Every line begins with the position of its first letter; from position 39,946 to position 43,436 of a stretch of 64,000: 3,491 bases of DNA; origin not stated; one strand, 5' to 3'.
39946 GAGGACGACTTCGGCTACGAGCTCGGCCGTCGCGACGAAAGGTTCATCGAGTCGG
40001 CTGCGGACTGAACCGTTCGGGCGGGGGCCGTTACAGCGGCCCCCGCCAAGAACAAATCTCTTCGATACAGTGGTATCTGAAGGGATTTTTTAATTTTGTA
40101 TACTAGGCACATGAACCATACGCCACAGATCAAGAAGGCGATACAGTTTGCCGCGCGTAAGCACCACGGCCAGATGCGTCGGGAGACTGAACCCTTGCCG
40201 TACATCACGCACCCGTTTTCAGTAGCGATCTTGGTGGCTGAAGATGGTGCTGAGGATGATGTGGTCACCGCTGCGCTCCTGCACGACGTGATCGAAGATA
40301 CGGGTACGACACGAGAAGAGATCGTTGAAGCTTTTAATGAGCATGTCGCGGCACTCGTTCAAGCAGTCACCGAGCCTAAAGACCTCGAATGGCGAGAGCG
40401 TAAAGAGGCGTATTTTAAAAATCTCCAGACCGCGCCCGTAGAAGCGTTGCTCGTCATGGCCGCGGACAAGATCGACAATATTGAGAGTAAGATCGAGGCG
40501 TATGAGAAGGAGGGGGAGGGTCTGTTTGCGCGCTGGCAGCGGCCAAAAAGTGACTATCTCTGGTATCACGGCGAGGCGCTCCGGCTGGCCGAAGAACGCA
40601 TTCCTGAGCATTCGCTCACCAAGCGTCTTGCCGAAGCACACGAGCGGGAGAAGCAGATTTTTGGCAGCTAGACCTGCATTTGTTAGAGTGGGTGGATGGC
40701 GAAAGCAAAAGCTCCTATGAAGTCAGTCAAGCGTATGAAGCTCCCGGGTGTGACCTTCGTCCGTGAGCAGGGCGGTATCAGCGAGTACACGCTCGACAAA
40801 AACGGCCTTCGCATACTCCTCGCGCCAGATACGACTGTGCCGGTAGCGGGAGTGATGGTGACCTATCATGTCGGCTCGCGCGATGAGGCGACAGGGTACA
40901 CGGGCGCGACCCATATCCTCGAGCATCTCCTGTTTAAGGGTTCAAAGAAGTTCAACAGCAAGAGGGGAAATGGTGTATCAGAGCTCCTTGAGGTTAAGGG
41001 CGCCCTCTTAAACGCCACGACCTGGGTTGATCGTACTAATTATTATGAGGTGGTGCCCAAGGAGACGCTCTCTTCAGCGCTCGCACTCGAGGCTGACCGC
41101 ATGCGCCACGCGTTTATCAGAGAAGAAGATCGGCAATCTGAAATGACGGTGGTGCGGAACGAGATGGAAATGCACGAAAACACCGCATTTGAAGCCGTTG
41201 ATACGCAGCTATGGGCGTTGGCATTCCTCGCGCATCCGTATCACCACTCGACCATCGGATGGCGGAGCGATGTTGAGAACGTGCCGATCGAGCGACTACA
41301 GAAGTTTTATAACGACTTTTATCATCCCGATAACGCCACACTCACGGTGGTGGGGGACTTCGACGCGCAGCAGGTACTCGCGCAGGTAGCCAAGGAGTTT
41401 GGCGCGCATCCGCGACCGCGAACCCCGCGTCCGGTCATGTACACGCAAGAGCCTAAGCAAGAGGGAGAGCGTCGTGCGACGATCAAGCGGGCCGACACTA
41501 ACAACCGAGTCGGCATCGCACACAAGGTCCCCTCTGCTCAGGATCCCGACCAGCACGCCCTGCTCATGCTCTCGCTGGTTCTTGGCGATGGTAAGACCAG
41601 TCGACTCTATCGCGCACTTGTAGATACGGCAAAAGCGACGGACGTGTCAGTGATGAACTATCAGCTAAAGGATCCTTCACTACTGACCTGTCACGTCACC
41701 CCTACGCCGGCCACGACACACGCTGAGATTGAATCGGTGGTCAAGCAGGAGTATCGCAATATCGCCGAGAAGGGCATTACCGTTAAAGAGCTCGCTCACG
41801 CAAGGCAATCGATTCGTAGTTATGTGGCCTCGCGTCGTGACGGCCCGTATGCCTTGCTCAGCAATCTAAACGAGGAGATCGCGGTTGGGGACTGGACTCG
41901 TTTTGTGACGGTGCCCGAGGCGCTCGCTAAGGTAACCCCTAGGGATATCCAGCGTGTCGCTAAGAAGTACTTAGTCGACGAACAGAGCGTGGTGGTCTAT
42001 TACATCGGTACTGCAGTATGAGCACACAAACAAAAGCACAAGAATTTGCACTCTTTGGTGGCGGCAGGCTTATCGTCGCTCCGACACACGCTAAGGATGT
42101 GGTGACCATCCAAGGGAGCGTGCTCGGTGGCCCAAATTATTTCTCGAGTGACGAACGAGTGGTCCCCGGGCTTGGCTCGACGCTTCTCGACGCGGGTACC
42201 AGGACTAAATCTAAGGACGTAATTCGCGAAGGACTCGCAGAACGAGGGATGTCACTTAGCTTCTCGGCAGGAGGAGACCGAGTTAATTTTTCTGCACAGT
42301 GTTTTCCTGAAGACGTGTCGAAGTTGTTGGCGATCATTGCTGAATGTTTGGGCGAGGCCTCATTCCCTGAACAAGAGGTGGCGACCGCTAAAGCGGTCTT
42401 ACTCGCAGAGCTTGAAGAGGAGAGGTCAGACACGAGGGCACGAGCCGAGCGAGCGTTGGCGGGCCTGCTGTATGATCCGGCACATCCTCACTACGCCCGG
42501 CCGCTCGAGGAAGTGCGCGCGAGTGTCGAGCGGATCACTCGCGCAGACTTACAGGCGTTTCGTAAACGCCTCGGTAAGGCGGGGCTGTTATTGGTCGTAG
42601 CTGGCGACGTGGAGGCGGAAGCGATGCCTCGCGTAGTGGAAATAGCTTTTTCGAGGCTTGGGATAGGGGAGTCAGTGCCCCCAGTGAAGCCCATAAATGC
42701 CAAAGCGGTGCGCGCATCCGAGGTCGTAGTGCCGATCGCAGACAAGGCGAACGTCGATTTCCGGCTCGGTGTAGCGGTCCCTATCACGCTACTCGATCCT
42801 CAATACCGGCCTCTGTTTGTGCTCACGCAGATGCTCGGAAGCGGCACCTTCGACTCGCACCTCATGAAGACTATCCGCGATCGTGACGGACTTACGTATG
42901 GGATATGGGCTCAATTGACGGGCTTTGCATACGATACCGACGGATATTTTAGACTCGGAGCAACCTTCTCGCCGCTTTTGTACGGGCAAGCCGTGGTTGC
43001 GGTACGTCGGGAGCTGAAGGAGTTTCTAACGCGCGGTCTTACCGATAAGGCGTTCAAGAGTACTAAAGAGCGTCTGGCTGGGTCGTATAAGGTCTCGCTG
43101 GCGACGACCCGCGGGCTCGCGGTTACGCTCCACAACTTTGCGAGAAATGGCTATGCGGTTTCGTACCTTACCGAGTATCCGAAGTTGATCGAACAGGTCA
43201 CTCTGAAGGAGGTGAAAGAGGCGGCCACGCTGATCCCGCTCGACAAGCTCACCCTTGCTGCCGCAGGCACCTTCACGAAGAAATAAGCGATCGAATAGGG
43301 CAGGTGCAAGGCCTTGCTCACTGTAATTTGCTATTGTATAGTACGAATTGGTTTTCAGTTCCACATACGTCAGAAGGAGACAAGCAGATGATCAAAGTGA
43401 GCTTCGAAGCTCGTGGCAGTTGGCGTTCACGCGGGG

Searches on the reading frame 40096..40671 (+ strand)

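Call 19: search_protein_families(library=pfam, proteins=[window:40096-40671:+], max_evalue=0.001)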
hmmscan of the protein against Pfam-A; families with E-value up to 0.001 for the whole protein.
window:40096-40671:+ (191 aa): 2 families
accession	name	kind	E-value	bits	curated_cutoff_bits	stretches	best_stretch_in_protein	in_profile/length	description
PF13328.12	HD_4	-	2.5e-18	66.7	27.2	1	15-133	1-128/156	HD domain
PF01966.28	HD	-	5.8e-08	33.5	22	1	36-128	1-115/116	HD domain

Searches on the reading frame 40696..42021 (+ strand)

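Call 9: search_protein_families(library=pfam, proteins=[window:40696-42021:+], max_evalue=0.001)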
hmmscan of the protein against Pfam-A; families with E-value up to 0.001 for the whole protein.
window:40696-42021:+ (441 aa): 2 families
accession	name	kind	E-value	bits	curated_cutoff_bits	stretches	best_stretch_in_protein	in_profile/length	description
PF05193.26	Peptidase_M16_C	-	1.5e-33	116.6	23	1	197-372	3-180/181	Peptidase M16 inactive domain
PF00675.25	Peptidase_M16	-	1.8e-20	73.8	22.3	1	40-186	2-145/149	Insulinase (Peptidase family M16)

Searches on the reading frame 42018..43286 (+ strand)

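Call 9: search_protein_families(library=pfam, proteins=[window:42018-43286:+], max_evalue=0.001)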
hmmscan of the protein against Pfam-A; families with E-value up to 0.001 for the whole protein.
window:42018-43286:+ (422 aa): 2 families
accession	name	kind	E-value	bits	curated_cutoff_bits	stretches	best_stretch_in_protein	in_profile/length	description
PF05193.26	Peptidase_M16_C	-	1.4e-20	74.4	23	1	172-353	1-181/181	Peptidase M16 inactive domain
PF00675.25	Peptidase_M16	-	9.9e-08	32.5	22.3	1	59-147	43-131/149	Insulinase (Peptidase family M16)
